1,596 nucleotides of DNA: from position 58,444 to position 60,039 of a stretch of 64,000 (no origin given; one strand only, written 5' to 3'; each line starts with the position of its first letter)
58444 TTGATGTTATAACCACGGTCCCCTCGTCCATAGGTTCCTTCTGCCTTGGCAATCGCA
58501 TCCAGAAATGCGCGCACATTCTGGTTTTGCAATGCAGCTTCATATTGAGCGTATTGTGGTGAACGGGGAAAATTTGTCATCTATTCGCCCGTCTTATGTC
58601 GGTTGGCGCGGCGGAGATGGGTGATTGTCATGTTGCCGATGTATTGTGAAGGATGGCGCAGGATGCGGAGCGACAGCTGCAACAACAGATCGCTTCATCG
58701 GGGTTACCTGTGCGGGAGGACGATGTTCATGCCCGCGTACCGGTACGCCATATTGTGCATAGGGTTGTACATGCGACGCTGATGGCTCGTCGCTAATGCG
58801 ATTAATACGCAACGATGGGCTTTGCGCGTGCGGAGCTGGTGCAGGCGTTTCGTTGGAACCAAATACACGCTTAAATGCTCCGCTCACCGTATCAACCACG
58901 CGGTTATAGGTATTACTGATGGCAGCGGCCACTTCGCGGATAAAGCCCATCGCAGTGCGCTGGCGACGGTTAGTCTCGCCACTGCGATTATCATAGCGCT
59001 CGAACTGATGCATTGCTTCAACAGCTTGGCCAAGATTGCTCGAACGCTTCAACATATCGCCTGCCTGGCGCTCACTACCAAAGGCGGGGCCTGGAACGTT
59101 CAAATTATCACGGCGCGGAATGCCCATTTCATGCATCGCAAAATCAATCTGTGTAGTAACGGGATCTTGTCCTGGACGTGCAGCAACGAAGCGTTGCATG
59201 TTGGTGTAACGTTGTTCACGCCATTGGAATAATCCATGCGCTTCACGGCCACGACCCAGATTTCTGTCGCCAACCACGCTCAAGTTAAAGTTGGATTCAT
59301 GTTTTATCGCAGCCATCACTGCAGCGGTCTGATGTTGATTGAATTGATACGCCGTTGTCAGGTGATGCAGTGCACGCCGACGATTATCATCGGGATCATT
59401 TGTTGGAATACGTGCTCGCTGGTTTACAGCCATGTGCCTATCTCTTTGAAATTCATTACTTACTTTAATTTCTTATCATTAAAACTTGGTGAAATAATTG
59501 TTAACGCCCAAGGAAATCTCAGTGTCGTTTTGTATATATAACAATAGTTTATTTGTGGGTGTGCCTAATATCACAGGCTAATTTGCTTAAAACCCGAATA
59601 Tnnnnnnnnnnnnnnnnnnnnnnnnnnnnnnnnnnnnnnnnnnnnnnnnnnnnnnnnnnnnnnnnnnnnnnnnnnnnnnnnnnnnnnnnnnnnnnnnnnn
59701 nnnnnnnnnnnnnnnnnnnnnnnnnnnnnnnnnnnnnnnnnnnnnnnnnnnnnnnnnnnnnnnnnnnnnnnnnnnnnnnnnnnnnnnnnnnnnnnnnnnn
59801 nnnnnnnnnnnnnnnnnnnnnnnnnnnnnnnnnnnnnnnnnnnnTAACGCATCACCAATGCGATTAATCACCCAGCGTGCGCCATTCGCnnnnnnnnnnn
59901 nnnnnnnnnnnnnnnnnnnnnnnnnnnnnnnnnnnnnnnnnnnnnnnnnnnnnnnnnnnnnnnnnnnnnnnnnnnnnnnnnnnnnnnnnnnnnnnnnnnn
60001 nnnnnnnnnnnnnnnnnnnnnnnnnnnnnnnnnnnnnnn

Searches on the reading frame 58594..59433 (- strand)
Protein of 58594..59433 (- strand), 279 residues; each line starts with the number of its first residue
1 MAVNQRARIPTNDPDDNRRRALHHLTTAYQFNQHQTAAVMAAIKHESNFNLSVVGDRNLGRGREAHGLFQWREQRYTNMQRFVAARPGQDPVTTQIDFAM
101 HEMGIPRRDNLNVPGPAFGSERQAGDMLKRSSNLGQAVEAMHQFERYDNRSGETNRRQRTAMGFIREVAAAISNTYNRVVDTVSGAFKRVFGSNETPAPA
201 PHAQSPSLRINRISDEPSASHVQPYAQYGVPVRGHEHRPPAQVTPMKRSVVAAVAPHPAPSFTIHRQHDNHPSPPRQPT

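Call 7: search_protein_families(library=pfam, proteins=[window:58594-59433:-], max_evalue=0.01)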
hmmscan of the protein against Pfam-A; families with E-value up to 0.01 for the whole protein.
window:58594-59433:- (279 aa): 1 family
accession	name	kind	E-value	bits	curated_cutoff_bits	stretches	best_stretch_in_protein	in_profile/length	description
PF18013.6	Phage_lysozyme2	-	6.3e-19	69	28.2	1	19-162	4-134/140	Phage tail lysozyme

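Call 8: search_protein_families(library=ncbifam, proteins=[window:58594-59433:-], max_evalue=0.01)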
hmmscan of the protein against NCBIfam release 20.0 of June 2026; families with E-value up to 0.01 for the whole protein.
window:58594-59433:- (279 aa): 0 families

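Call 56: find_related_loci(query=window:58594-59433:-, collection=viral_contigs, flank=8000)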
Query window:58594-59433:- (279 aa) in viral_contigs; peptide patterns used: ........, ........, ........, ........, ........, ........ (x = any residue, [..] = any of these).
1 stretches matched a pattern, but none encodes a relative of the query by tblastn (E <= 1e-3).

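Call 63: search_protein_families(library=phrogs, proteins=[window:58594-59433:-], max_evalue=0.001)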
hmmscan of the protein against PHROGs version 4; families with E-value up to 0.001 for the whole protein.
window:58594-59433:- (279 aa): 4 families
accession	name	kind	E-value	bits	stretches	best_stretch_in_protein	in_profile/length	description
phrog_9570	-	tail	7.6e-13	49.2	1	16-179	477-626/689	tail length tape measure protein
phrog_167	-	tail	4.7e-05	22.3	1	32-74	1322-1366/1555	tail length tape measure protein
phrog_8949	-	unknown function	8e-05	23.2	1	34-110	351-423/557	-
phrog_19487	-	tail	0.00022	20.7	1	26-104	833-910/1147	tail length tape measure protein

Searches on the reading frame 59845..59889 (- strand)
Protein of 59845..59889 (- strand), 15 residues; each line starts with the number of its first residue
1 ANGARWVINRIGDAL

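Call 92: search_solved_structures(query=A7, max_evalue=10, show_alignments=5)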
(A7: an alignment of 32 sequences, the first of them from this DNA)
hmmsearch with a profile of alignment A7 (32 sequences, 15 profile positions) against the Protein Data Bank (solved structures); distinct sequences matched with E-value up to 10: 1.
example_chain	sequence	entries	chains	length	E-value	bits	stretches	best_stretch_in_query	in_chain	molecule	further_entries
7ue2_A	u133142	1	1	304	0.011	18.4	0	4-14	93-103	RPB_PLP3_R6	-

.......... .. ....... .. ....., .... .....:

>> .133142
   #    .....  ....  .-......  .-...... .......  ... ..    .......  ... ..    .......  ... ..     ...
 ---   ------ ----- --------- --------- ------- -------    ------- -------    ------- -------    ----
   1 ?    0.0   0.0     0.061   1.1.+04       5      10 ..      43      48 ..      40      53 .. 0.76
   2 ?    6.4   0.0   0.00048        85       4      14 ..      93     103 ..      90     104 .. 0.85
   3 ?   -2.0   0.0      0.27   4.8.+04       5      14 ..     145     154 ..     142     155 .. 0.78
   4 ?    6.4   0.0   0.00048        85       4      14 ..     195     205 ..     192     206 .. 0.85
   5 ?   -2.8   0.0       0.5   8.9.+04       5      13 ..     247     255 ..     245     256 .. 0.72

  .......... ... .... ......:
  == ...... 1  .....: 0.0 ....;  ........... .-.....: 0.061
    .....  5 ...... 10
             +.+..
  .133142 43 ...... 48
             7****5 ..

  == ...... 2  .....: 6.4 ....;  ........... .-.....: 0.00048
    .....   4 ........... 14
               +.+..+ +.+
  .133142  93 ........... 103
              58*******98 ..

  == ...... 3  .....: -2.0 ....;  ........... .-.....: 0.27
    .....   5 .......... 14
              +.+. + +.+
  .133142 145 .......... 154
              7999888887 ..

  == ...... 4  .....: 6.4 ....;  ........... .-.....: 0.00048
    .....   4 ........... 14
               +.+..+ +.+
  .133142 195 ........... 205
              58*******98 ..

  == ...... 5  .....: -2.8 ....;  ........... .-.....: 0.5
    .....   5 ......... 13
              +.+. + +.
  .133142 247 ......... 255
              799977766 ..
